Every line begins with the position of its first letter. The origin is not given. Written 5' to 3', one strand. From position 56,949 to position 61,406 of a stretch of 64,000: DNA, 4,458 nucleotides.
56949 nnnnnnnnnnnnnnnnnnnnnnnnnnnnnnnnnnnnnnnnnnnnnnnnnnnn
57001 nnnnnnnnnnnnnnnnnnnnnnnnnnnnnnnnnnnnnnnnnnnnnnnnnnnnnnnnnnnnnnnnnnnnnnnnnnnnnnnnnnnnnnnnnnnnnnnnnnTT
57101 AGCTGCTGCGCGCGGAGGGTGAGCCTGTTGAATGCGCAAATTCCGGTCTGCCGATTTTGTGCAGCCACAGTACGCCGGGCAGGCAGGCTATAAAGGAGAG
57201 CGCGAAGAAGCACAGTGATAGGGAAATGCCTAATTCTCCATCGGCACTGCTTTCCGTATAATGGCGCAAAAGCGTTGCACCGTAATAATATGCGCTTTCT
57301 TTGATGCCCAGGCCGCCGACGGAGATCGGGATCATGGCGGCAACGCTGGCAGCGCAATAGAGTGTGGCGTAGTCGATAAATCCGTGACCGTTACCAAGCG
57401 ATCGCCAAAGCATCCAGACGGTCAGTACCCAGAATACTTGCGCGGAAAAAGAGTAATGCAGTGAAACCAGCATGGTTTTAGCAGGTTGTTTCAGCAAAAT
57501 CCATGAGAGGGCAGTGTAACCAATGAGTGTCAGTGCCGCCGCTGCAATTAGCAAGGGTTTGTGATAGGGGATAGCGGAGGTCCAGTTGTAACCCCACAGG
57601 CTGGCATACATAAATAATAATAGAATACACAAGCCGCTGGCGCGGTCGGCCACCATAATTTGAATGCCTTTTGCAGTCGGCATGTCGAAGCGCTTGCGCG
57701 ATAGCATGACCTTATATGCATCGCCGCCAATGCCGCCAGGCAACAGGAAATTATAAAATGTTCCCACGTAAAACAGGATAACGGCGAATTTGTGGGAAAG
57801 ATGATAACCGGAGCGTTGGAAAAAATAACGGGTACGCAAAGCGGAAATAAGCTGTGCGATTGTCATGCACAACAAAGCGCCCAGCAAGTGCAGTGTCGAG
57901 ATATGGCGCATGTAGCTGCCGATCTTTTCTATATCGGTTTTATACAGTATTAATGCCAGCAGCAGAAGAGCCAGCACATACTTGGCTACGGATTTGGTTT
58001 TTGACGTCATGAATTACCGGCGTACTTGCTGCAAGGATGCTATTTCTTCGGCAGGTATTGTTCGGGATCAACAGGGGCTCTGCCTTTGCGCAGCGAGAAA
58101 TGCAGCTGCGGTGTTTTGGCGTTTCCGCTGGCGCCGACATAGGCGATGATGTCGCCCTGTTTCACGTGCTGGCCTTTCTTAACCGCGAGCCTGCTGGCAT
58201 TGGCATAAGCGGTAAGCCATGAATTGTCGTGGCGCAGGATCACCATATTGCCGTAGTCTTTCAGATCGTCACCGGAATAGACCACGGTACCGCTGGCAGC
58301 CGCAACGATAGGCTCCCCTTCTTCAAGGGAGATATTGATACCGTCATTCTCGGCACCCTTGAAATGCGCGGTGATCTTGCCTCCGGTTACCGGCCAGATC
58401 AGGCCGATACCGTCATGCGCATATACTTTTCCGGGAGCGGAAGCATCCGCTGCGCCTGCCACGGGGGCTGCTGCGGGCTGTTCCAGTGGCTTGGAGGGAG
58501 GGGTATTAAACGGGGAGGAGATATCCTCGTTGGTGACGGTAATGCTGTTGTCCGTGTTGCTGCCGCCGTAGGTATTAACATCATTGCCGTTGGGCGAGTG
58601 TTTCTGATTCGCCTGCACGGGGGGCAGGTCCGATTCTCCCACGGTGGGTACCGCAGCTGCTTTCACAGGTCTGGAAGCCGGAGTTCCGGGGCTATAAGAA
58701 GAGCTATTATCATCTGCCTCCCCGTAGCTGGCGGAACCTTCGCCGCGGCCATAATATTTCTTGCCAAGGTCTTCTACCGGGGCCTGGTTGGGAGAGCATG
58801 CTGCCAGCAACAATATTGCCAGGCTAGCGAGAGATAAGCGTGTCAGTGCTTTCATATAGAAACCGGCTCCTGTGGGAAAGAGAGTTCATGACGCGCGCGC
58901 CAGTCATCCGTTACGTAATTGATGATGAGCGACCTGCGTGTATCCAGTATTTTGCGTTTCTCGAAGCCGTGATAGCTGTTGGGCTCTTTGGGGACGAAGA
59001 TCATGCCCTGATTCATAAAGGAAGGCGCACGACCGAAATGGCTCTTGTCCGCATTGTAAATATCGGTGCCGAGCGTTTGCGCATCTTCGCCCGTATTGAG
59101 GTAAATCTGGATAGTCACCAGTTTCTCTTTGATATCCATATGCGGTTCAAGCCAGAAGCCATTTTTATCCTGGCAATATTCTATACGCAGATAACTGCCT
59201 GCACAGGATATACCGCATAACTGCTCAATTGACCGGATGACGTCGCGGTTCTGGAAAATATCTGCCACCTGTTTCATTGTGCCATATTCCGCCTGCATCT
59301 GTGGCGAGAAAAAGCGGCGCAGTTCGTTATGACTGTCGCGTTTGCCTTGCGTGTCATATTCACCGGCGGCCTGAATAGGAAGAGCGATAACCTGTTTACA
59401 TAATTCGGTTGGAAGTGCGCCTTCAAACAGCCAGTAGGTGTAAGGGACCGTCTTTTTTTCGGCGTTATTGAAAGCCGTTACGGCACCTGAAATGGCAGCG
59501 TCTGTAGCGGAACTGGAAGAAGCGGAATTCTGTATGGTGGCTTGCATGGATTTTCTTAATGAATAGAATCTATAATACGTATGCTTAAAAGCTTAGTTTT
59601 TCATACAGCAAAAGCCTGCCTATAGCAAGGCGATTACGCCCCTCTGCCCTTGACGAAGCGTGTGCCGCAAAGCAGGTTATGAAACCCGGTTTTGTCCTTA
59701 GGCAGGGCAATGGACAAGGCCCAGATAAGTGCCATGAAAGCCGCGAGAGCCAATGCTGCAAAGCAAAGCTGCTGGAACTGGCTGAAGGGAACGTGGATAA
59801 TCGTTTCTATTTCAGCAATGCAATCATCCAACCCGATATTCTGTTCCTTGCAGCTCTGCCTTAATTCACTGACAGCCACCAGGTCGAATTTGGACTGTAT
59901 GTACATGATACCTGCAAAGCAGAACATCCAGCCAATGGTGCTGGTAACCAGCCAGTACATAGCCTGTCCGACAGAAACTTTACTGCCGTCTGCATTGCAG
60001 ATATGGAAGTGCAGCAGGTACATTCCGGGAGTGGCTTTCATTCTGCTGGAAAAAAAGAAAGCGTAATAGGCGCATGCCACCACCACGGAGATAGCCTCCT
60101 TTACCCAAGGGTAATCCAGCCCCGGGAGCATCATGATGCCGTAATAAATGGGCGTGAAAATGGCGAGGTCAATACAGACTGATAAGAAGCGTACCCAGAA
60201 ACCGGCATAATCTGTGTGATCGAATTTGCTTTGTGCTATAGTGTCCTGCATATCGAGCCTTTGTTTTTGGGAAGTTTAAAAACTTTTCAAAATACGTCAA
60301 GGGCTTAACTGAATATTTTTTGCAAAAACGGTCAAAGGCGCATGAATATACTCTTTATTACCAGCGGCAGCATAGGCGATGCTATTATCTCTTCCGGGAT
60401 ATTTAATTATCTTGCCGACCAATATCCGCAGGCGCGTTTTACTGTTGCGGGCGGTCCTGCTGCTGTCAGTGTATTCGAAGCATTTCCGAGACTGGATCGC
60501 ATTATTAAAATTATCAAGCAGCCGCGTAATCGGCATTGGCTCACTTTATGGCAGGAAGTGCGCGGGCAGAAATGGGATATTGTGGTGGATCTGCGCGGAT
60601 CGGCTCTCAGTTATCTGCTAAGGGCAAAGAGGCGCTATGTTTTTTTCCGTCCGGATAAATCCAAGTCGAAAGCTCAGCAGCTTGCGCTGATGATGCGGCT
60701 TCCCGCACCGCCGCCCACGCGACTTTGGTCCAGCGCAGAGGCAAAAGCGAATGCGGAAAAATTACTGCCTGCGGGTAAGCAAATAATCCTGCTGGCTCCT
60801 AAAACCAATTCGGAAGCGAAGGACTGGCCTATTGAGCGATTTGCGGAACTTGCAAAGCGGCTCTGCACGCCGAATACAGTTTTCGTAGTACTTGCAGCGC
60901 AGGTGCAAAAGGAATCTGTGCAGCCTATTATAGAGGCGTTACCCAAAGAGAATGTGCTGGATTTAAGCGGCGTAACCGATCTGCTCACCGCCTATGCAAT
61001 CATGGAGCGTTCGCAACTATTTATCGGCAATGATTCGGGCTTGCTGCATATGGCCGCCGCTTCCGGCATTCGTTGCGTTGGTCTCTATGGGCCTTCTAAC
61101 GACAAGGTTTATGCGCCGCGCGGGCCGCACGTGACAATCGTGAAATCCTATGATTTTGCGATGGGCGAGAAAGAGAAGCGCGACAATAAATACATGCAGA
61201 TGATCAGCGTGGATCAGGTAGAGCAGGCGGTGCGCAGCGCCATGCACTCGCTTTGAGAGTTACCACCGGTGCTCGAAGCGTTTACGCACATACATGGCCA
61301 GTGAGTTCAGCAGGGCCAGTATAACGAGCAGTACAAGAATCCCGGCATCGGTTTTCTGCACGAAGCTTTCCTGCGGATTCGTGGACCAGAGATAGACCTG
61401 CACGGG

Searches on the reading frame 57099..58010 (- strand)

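Call 53: search_protein_families(library=pfam, proteins=[window:57099-58010:-], max_evalue=0.001)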
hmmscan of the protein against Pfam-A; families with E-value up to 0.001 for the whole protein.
window:57099-58010:- (303 aa): 1 family
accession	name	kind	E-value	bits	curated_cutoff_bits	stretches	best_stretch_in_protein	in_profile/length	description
PF03706.18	LPG_synthase_TM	-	1.3e-31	110.6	33.4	2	8-173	2-166/302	Lysylphosphatidylglycerol synthase TM region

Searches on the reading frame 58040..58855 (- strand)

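Call 53: search_protein_families(library=pfam, proteins=[window:58040-58855:-], max_evalue=0.001)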
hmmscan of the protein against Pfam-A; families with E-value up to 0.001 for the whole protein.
window:58040-58855:- (271 aa): 2 families
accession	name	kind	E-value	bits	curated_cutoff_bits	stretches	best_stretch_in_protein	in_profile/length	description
PF01551.29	Peptidase_M23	-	3.5e-31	107.7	28.7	1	170-264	3-96/96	Peptidase family M23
PF13533.13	Biotin_lipoyl_2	-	5.2e-05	23.4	29.8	1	222-239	13-30/32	Biotin-lipoyl like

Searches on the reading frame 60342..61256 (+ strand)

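Call 53: search_protein_families(library=pfam, proteins=[window:60342-61256:+], max_evalue=0.001)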
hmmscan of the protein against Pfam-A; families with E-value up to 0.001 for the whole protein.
window:60342-61256:+ (304 aa): 1 family
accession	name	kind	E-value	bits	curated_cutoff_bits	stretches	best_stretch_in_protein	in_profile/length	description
PF01075.23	Glyco_transf_9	-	4e-30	105.4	22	1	125-282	83-241/247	Glycosyltransferase family 9 (heptosyltransferase)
